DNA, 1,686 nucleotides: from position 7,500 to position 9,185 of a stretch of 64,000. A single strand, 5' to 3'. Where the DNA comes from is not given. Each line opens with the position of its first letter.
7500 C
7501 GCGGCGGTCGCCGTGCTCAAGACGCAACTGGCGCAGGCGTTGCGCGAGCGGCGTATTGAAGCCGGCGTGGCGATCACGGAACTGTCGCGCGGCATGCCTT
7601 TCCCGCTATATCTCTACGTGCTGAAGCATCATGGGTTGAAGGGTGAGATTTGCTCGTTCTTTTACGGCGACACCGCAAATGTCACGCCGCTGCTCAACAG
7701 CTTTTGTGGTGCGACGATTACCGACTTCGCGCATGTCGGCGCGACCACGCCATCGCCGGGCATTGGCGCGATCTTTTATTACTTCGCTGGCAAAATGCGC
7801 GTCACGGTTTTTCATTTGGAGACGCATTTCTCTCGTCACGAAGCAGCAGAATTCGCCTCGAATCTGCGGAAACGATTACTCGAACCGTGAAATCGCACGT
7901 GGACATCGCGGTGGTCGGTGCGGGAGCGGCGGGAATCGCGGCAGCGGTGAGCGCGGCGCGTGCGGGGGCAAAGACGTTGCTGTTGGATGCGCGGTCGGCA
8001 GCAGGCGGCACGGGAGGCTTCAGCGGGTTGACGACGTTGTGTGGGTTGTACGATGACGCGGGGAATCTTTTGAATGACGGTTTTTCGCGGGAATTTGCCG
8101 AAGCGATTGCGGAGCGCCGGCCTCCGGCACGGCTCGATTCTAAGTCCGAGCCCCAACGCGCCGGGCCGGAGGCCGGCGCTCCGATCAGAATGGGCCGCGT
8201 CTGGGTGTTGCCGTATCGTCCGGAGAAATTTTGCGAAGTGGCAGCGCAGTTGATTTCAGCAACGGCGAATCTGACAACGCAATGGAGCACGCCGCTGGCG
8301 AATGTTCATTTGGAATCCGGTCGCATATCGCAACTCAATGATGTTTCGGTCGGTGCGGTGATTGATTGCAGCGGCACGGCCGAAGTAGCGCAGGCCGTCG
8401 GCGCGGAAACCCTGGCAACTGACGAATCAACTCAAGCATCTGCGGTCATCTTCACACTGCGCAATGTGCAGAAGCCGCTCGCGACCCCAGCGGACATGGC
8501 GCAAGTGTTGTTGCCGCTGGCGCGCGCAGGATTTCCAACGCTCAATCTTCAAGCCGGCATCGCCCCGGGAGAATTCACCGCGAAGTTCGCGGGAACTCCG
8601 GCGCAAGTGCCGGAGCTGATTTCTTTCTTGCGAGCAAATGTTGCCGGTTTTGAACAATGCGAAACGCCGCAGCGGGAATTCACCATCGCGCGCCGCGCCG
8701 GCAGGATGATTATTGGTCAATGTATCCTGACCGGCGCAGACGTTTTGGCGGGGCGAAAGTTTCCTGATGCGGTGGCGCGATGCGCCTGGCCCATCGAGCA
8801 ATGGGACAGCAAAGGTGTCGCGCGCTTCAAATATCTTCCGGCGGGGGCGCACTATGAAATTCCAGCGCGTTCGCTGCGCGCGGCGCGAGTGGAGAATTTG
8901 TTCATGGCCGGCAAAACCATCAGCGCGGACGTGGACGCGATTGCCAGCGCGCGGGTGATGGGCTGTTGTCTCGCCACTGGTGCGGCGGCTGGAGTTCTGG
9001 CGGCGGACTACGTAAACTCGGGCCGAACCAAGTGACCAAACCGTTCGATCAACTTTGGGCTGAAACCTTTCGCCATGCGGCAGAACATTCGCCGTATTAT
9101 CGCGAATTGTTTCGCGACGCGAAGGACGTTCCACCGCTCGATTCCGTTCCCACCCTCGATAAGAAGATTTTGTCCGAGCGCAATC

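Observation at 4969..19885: Orphan acyl-lipid/natural-product cluster built from aryl-polyene-type accessory genes, with no ketosynthase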

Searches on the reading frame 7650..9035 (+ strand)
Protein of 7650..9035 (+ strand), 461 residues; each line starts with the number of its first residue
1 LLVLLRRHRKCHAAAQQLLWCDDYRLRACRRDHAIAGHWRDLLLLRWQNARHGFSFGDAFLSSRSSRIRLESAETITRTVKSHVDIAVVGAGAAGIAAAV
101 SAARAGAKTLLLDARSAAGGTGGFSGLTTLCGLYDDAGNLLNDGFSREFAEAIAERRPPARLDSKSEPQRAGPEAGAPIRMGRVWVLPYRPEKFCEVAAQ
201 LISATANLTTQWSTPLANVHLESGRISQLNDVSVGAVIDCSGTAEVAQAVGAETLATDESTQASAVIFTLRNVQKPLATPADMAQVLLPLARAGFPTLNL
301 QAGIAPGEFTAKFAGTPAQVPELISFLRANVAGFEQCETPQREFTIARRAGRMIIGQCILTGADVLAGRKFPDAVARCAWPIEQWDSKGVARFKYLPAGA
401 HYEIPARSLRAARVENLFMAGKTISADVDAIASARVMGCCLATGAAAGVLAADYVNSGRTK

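Call 3: search_protein_families(library=pfam, proteins=[window:7650-9035:+], max_evalue=0.01)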
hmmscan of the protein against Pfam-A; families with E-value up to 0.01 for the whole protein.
window:7650-9035:+ (461 aa): 8 families
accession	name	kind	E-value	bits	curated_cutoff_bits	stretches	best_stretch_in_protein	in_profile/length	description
PF12831.13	FAD_oxidored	-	2e-62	212.3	27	2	309-459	250-402/416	FAD dependent oxidoreductase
PF03486.20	HI0933_like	-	1.9e-06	27.9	50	1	85-119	2-36/244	HI0933-like protein Rossmann domain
PF01266.30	DAO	-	5.9e-06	26.5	27.9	1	85-128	1-46/353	FAD dependent oxidoreductase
PF00890.30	FAD_binding_2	-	9e-06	25.6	20.4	1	85-125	1-41/414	FAD binding domain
PF01134.28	GIDA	-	0.0001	21.9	22.1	1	85-113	1-29/391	Glucose inhibited division protein A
PF13450.12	NAD_binding_8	-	0.00016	22.3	21.9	1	88-121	1-34/68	NAD(P)-binding Rossmann-like domain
PF07992.20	Pyr_redox_2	-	0.00016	21.6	26.1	1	85-115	2-32/291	Pyridine nucleotide-disulphide oxidoreductase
PF01946.23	Thi4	-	0.00016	21.5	26.2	1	83-126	17-61/235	Thi4 family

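Call 6: search_protein_families(library=ncbifam, proteins=[window:7650-9035:+], max_evalue=0.01)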
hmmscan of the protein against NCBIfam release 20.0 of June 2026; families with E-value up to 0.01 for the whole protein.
window:7650-9035:+ (461 aa): 56 families (the best 25 are shown)
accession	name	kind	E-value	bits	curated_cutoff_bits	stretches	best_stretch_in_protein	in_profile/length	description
TIGR01372.1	soxA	subfamily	2.6e-09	35.5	1164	1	79-122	164-207/996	sarcosine oxidase subunit alpha family protein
NF009477.0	PRK12843.1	equivalog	2.5e-08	32.8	758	1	78-129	11-62/578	FAD-dependent oxidoreductase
NF005510.0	PRK07121.1-3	subfamily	3.7e-08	32.6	481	1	82-127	21-66/492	FAD-binding protein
NF005508.0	PRK07121.1-1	equivalog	2.2e-07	29.8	537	1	73-126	11-63/497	FAD-binding protein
NF005511.0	PRK07121.1-4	equivalog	2.9e-07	29.3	466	1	72-126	9-62/553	FAD-binding protein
NF005512.0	PRK07121.1-5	subfamily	3.3e-07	29.2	812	1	65-126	4-64/489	FAD-binding protein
NF006130.0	PRK08274.1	equivalog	1.6e-06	27.2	369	1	81-146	3-68/467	FAD-dependent tricarballylate dehydrogenase TcuA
NF004789.0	PRK06134.1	subfamily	4.6e-06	25.5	747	1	77-126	6-55/581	FAD-dependent oxidoreductase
NF009478.0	PRK12844.1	equivalog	6.6e-06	24.7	789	1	79-126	4-51/559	3-ketosteroid-delta-1-dehydrogenase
NF053717.1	VnlPnlRedVprA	equivalog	7.3e-06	25.1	600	1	81-124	4-47/481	vinyl phenol reductase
NF009473.0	PRK12835.1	subfamily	2e-05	23.3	837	1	77-126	5-54/585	FAD-binding protein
TIGR00292.1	TIGR00292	equivalog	3e-05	23.4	148.3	1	83-126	21-64/254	sulfide-dependent adenosine diphosphate thiazole synthase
NF005064.0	PRK06481.1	equivalog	3.8e-05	22.6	542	1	75-121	53-99/506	flavocytochrome c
TIGR02485.1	CobZ_N-term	equivalog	4.9e-05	22.3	372.55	1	84-118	2-36/437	FAD-dependent tricarballylate dehydrogenase TcuA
NF009476.0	PRK12839.1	equivalog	6.3e-05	21.3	940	1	80-126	5-51/572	FAD-dependent oxidoreductase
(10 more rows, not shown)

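Call 65: search_solved_structures(query=window:7887-9032:+, max_evalue=0.01)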
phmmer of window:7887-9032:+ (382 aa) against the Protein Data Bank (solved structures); distinct sequences matched with E-value up to 0.01: 39.
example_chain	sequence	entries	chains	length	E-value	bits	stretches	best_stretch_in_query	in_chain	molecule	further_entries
2gag_A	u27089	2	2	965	3.6e-06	29.6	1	3-42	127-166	heterotetrameric sarcosine oxidase alpha-subunit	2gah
1vrq_A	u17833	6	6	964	5.6e-06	29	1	3-43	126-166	Sarcosine oxidase alpha subunit | Subunit alpha of sarcosine oxidase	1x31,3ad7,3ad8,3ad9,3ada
3bhf_A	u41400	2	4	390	0.00047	22.7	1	1-49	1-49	Monomeric sarcosine oxidase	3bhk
7u6l_A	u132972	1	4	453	0.00053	22.5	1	6-43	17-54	Amine oxidase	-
7e7h_A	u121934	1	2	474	0.00056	22.4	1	6-43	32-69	Amino_oxidase domain-containing protein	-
1d4d_A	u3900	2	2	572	0.00063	22.3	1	2-42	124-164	FLAVOCYTOCHROME C FUMARATE REDUCTASE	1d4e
1d4c_A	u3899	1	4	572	0.00064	22.2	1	2-42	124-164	FLAVOCYTOCHROME C FUMARATE REDUCTASE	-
4at0_A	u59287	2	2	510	0.0008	21.9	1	5-47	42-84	3-KETOSTEROID-DELTA4-5ALPHA-DEHYDROGENASE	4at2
3cty_A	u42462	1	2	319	0.001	21.6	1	5-45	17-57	Thioredoxin reductase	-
3m0o_A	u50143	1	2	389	0.0012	21.3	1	3-49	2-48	Monomeric sarcosine oxidase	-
3m12_A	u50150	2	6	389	0.0012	21.3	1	3-49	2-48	Monomeric Sarcosine Oxidase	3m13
1l9c_A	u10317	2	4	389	0.0012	21.3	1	3-49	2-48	Monomeric Sarcosine Oxidase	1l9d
1el5_A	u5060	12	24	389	0.0012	21.3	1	3-49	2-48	SARCOSINE OXIDASE | SARCOSINE OXIDE | Monomeric sarcosine oxidase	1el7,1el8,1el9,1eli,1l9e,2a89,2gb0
9u3f_A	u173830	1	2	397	0.0012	21.3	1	3-49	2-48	Monomeric sarcosine oxidase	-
9u3e_A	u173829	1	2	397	0.0012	21.3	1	3-49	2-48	Monomeric sarcosine oxidase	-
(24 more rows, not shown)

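Call 67: find_homologous_proteins(query=window:7887-9032:+, max_evalue=0.001)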
Query window:7887-9032:+ (382 aa): 937 proteins with E <= 0.001 among 8000 candidates; the best 120 are listed.
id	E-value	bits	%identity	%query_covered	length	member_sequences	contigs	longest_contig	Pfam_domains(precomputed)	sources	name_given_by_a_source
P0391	7.6e-245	830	100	100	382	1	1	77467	PF01266.31,PF00890.31,PF03486.21,PF12831.14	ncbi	-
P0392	1.3e-186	638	76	100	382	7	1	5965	PF01266.31,PF13450.13,PF03486.21,PF12831.14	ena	-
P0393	9.7e-186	635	77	100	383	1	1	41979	PF01266.31,PF00890.31,PF03486.21,PF12831.14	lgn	-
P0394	2.6e-185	634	77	100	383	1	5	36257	PF01946.24,PF01266.31,PF13450.13,PF03486.21,PF12831.14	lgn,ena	-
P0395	2.8e-184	630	78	99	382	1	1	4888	PF12831.14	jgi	-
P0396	4.8e-182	623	76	93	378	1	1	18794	PF01266.31,PF13450.13,PF00890.31,PF03486.21,PF01134.29,PF12831.14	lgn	-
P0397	9.9e-182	622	77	100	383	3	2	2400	PF01266.31,PF03486.21,PF12831.14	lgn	-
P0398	1.9e-181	621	76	99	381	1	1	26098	PF01266.31,PF13450.13,PF00890.31,PF03486.21,PF12831.14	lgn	-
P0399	1.9e-180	618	76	93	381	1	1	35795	PF03486.21,PF12831.14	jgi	jgi:hypothetical protein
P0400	4.4e-180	617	77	87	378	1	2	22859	PF01266.31,PF13450.13,PF00890.31,PF03486.21,PF12831.14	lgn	-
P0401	1.5e-177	608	75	99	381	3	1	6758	PF01266.31,PF03486.21,PF12831.14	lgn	-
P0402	1.9e-177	608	76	99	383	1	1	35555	PF01266.31,PF13450.13,PF03486.21,PF12831.14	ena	-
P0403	2.4e-177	608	76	87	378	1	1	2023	PF01266.31,PF13450.13,PF00890.31,PF03486.21,PF12831.14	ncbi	-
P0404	7.0e-177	606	74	93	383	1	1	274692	PF01266.31,PF03486.21,PF12831.14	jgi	jgi:hypothetical protein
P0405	1.1e-176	605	75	93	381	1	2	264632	PF01266.31,PF13450.13,PF03486.21,PF12831.14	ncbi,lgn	-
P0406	1.8e-176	605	74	100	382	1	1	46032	PF01266.31,PF13450.13,PF00890.31,PF03486.21,PF12831.14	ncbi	-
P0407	2.3e-176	604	74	92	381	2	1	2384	PF01266.31,PF03486.21,PF12831.14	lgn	-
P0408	1.8e-175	601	74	100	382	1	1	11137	PF01266.31,PF00890.31,PF03486.21,PF12831.14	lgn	-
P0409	4.5e-175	600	77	100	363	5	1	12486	PF01266.31,PF00890.31,PF03486.21,PF12831.14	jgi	-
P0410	5.4e-175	600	73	92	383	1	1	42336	PF01266.31,PF13450.13,PF00890.31,PF07992.21,PF03486.21,PF12831.14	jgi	jgi:hypothetical protein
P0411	5.7e-175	600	74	99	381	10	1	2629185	PF00890.31,PF03486.21,PF01134.29,PF12831.14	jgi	jgi:hypothetical protein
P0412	1.2e-174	599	74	99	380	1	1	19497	PF01266.31,PF03486.21,PF01134.29,PF12831.14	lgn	-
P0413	3.4e-174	597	75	93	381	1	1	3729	PF01266.31,PF13450.13,PF00890.31,PF03486.21,PF01134.29,PF12831.14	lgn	-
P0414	1.7e-173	595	73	100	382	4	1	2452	PF01266.31,PF13450.13,PF00890.31,PF03486.21,PF12831.14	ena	-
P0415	3.4e-173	594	74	100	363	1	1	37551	PF01266.31,PF13450.13,PF00890.31,PF03486.21,PF12831.14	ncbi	ncbi:MAG: FAD-dependent oxidoreductase [Verrucomicrobiota bacterium]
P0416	3.2e-172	591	74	99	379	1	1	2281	PF01266.31,PF03486.21,PF12831.14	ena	-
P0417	3.2e-172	591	73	92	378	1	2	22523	PF01266.31,PF00890.31,PF03486.21,PF12831.14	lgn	-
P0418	7.1e-172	590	74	93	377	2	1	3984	PF01266.31,PF13450.13,PF03486.21,PF12831.14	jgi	jgi:hypothetical protein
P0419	1.8e-171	588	74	94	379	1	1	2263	PF01266.31,PF13450.13,PF00890.31,PF03486.21,PF12831.14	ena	-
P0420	1.9e-171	588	70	99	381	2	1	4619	PF01266.31,PF00890.31,PF03486.21,PF12831.14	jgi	jgi:hypothetical protein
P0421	2.6e-171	588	73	93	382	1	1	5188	PF01946.24,PF01266.31,PF00890.31,PF07992.21,PF03486.21,PF01134.29,PF12831.14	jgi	jgi:hypothetical protein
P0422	7.9e-171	586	74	99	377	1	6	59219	PF01266.31,PF03486.21,PF12831.14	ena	-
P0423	8.0e-171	586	73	100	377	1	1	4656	PF01266.31,PF13450.13,PF03486.21,PF12831.14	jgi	jgi:hypothetical protein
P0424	1.0e-170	586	73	87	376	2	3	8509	PF01266.31,PF13450.13,PF03486.21,PF12831.14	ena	-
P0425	1.1e-170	586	72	100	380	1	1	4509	PF03486.21,PF12831.14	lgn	-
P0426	1.6e-170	585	74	87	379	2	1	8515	PF01266.31,PF13450.13,PF03486.21,PF01134.29,PF12831.14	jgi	jgi:hypothetical protein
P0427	7.6e-170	583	72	87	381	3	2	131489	PF01946.24,PF01266.31,PF00890.31,PF07992.21,PF03486.21,PF01134.29,PF12831.14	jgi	jgi:hypothetical protein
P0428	1.7e-169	582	72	100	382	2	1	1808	PF03486.21,PF12831.14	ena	-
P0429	2.2e-169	581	72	100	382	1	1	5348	PF01266.31,PF13450.13,PF00890.31,PF03486.21,PF01134.29,PF12831.14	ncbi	-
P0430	2.8e-169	581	72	100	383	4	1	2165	PF01266.31,PF00890.31,PF03486.21,PF12831.14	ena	-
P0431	4.9e-169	580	72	98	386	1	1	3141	PF01266.31,PF13450.13,PF00890.31,PF03486.21,PF12831.14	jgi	jgi:hypothetical protein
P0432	8.0e-169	580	71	100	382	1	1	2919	PF01266.31,PF13450.13,PF00890.31,PF03486.21,PF12831.14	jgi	jgi:hypothetical protein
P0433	8.8e-169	579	71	92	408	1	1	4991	PF01946.24,PF01266.31,PF03486.21,PF01134.29,PF12831.14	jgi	jgi:hypothetical protein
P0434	1.1e-168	579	73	92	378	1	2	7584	PF01266.31,PF13450.13,PF03486.21,PF12831.14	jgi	jgi:hypothetical protein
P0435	2.1e-168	578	74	100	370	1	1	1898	PF13450.13,PF03486.21,PF01134.29,PF12831.14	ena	-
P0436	7.0e-168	576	71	100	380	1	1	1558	PF00890.31,PF03486.21,PF12831.14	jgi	jgi:FAD dependent oxidoreductase/FAD binding domain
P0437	7.6e-168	576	72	100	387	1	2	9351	PF00890.31,PF03486.21,PF12831.14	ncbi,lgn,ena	-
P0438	1.0e-167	576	72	100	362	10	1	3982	PF01266.31,PF03486.21,PF01134.29,PF12831.14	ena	-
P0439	1.9e-167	575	74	99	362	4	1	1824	PF01266.31,PF13450.13,PF00890.31,PF03486.21,PF12831.14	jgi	-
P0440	2.4e-167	575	72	99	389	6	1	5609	PF01266.31,PF03486.21,PF12831.14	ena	-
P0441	4.5e-167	574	72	93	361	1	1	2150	PF01266.31,PF13450.13,PF07992.21,PF03486.21,PF12831.14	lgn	-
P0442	5.3e-167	574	70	92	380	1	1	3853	PF00890.31,PF03486.21,PF12831.14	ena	-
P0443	1.0e-166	573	69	93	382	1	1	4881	PF01946.24,PF01266.31,PF00890.31,PF03486.21,PF01134.29,PF12831.14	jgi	jgi:hypothetical protein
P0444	1.5e-166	572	73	99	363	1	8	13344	PF01266.31,PF00890.31,PF03486.21,PF01134.29,PF12831.14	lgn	-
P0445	2.5e-166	571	72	93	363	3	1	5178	PF01266.31,PF13450.13,PF03486.21,PF12831.14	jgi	jgi:hypothetical protein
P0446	7.9e-166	570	74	99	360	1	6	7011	PF01266.31,PF00890.31,PF03486.21,PF12831.14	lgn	-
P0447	9.3e-166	569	71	100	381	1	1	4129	PF01266.31,PF13450.13,PF03486.21,PF12831.14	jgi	jgi:hypothetical protein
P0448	1.5e-165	569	68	99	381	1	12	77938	PF01266.31,PF00890.31,PF03486.21,PF12831.14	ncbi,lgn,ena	-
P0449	1.5e-165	569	68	100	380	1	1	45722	PF01266.31,PF13450.13,PF00890.31,PF03486.21,PF12831.14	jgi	jgi:hypothetical protein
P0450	2.8e-165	568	71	93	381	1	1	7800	PF01266.31,PF13450.13,PF00890.31,PF07992.21,PF03486.21,PF01134.29,PF12831.14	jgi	-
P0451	3.0e-165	568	70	100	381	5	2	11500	PF01266.31,PF00890.31,PF03486.21,PF12831.14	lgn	-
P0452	4.9e-165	567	71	99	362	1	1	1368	PF01266.31,PF13450.13,PF00890.31,PF03486.21,PF12831.14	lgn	-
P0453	6.7e-165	567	69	98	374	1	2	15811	PF01266.31,PF03486.21,PF12831.14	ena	-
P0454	7.3e-165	567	69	100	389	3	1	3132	PF01266.31,PF03486.21,PF12831.14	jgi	jgi:hypothetical protein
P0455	7.5e-165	566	70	100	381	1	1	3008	PF01266.31,PF13450.13,PF00890.31,PF03486.21,PF01134.29,PF12831.14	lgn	-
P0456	7.8e-165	566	70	100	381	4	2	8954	PF00890.31,PF12831.14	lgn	-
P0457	8.8e-165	566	69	100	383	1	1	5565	PF01266.31,PF00890.31,PF03486.21,PF01134.29,PF12831.14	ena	-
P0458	3.2e-164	564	71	100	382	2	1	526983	PF01266.31,PF13450.13,PF00890.31,PF03486.21,PF12831.14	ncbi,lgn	-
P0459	4.0e-164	564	68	98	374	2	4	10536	PF01266.31,PF00890.31,PF03486.21,PF12831.14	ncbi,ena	-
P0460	4.4e-164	564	71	99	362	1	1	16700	PF03486.21,PF12831.14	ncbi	-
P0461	8.2e-164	563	73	91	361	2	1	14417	PF01266.31,PF03486.21,PF12831.14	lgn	-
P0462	1.2e-163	562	70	99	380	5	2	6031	PF12831.14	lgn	-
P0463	1.3e-163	562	70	100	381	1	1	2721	PF01266.31,PF00890.31,PF03486.21,PF12831.14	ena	-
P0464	1.3e-163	562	73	98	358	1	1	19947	PF01266.31,PF12831.14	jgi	jgi:hypothetical protein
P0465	1.4e-163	562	70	100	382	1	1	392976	PF01266.31,PF00890.31,PF03486.21,PF12831.14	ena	-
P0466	6.2e-163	560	70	93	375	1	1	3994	PF01266.31,PF00890.31,PF03486.21,PF12831.14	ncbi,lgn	-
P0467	8.1e-163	560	69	100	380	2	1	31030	PF01266.31,PF00890.31,PF03486.21,PF12831.14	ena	-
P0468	9.6e-163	560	71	99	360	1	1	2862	PF01266.31,PF03486.21,PF12831.14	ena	-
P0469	1.4e-162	559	69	93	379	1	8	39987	PF01266.31,PF00890.31,PF03486.21,PF12831.14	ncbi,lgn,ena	-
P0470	5.8e-162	557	70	99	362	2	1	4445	PF01266.31,PF13450.13,PF03486.21,PF12831.14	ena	-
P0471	1.4e-161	556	71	99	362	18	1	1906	PF01266.31,PF13450.13,PF03486.21,PF12831.14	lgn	-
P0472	1.5e-161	556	68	100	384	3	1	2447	PF01266.31,PF03486.21,PF12831.14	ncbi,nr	ncbi:MAG TPA: FAD-dependent oxidoreductase [Candidatus Paceibacterota bacterium]|nr:FAD-dependent ox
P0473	7.3e-161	553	68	99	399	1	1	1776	PF01266.31,PF13450.13,PF00890.31,PF03486.21,PF12831.14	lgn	-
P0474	5.1e-160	551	68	99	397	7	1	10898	PF01266.31,PF03486.21,PF12831.14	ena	-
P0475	2.1e-159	549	68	93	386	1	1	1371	PF03486.21,PF12831.14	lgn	-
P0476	2.4e-159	548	69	93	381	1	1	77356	PF01266.31,PF13450.13,PF00890.31,PF03486.21,PF12831.14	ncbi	-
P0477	3.0e-159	548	70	99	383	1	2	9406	PF01266.31,PF13450.13,PF00890.31,PF03486.21,PF12831.14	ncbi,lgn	-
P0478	3.1e-159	548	68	93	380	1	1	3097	PF01266.31,PF00890.31,PF03486.21,PF12831.14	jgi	jgi:hypothetical protein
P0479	2.3e-158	545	70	92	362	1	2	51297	PF01266.31,PF13450.13,PF00890.31,PF03486.21,PF12831.14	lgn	-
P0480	4.2e-158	544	69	93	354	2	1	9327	PF00890.31,PF03486.21,PF12831.14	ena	-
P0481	7.4e-158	543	70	100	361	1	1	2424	PF03486.21,PF12831.14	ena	-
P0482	3.1e-157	541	71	92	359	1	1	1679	PF01266.31,PF13450.13,PF00890.31,PF03486.21,PF12831.14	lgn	-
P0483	5.0e-157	541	70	99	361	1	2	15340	PF01266.31,PF00890.31,PF03486.21,PF01134.29,PF12831.14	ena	-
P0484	9.5e-157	540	66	100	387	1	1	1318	PF01266.31,PF13450.13,PF00890.31,PF03486.21,PF12831.14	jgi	jgi:hypothetical protein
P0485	1.7e-156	539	71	99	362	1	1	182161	PF01266.31,PF13450.13,PF03486.21,PF12831.14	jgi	jgi:hypothetical protein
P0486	1.9e-156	539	69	93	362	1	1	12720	PF01266.31,PF03486.21,PF12831.14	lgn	-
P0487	2.7e-156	538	67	95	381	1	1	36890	PF00890.31,PF03486.21,PF12831.14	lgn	-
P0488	2.8e-156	538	68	100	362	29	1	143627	PF01266.31,PF13450.13,PF00890.31,PF03486.21,PF01134.29,PF12831.14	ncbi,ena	-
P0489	4.3e-156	538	69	100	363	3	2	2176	PF01266.31,PF00890.31,PF03486.21,PF01134.29,PF12831.14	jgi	-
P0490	1.0e-155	536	66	92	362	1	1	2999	PF01266.31,PF00890.31,PF03486.21,PF01134.29,PF12831.14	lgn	-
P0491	1.5e-155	536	66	93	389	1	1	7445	PF01266.31,PF03486.21,PF12831.14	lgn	-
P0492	1.8e-155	536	66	93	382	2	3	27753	PF01266.31,PF00890.31,PF03486.21,PF12831.14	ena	-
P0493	2.3e-155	535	70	99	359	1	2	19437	PF03486.21,PF12831.14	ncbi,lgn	-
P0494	2.6e-155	535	69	100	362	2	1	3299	PF01266.31,PF13450.13,PF00890.31,PF03486.21,PF12831.14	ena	-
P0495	3.7e-155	535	67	100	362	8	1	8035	PF01266.31,PF00890.31,PF03486.21,PF12831.14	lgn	-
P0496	5.6e-155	534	66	96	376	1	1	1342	PF01266.31,PF03486.21,PF12831.14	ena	-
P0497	1.3e-154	533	69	100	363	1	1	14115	PF01266.31,PF13450.13,PF03486.21,PF12831.14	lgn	-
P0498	3.1e-154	532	68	100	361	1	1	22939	PF01266.31,PF12831.14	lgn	-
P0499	4.7e-154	531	68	98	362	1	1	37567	PF00890.31,PF03486.21,PF12831.14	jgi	jgi:FAD-dependent oxidoreductase family protein/FAD binding domain-containing protein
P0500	4.7e-154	531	67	93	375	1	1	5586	PF01266.31,PF00890.31,PF03486.21,PF01134.29,PF12831.14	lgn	-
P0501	6.2e-154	531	66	91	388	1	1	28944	PF01266.31,PF12831.14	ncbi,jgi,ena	jgi:hypothetical protein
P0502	6.8e-154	530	66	100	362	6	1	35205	PF01266.31,PF00890.31,PF03486.21,PF12831.14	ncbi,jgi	ncbi:MAG: FAD-dependent oxidoreductase [Verrucomicrobiota bacterium]|jgi:hypothetical protein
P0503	8.2e-154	530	68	93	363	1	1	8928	PF01266.31,PF00890.31,PF03486.21,PF12831.14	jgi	-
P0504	1.1e-153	530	68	93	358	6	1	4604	PF01266.31,PF13450.13,PF00890.31,PF03486.21,PF01134.29,PF12831.14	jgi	-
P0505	1.2e-153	530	68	100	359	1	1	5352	PF03486.21,PF12831.14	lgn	-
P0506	1.2e-153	530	68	100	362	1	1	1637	PF13450.13,PF03486.21,PF12831.14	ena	-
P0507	1.5e-153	529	67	99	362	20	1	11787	PF12831.14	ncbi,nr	ncbi:MAG: FAD-dependent oxidoreductase [Verrucomicrobia bacterium]|nr:MAG: FAD-dependent oxidoreduct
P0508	1.8e-153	529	66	91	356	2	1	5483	PF01266.31,PF03486.21,PF12831.14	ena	-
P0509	2.6e-153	529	68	100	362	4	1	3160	PF01266.31,PF13450.13,PF00890.31,PF03486.21,PF12831.14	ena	-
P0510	2.7e-153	528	70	99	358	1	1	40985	PF01266.31,PF12831.14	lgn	-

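Call 68: find_encoding_contigs(protein=P0411, flank=10000, max_places=1)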
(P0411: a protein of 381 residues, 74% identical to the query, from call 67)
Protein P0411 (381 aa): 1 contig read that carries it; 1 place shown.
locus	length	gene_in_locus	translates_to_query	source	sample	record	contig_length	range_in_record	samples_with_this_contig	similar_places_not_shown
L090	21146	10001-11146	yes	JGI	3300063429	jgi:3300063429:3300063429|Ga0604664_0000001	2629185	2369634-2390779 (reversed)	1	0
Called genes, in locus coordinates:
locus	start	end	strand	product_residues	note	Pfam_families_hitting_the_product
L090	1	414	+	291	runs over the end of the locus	PF13369:Transglut_core2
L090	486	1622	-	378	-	PF13091:PLDc_2, PF00614:PLDc (weak)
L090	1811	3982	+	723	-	PF11412:DsbD_N, PF02683:DsbD_TM, PF13899:Thioredoxin_7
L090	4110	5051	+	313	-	-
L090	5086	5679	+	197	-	PF01618:MotA_ExbB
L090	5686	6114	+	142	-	PF02472:ExbD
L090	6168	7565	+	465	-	PF00501:AMP-binding, PF13193:AMP-binding_C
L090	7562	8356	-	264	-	-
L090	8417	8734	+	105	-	PF00550:PP-binding (weak)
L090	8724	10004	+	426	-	-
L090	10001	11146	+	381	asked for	PF00890:FAD_binding_2 (weak), PF01134:GIDA (weak), PF03486:HI0933_like (faint), PF12831:FAD_oxidored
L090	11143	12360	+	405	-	PF00501:AMP-binding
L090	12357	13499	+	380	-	PF00535:Glycos_transf_2, PF09835:DUF2062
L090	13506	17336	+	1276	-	PF03176:MMPL, PF01553:Acyltransferase, PF00891:Methyltransf_2, PF08241:Methyltransf_11, PF08242:Methyltransf_12, PF13489:Methyltransf_23, PF13649:Methyltransf_25, PF13847:Methyltransf_31, +1 more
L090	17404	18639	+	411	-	PF01595:CNNM, PF00571:CBS (faint), PF03471:CorC_HlyC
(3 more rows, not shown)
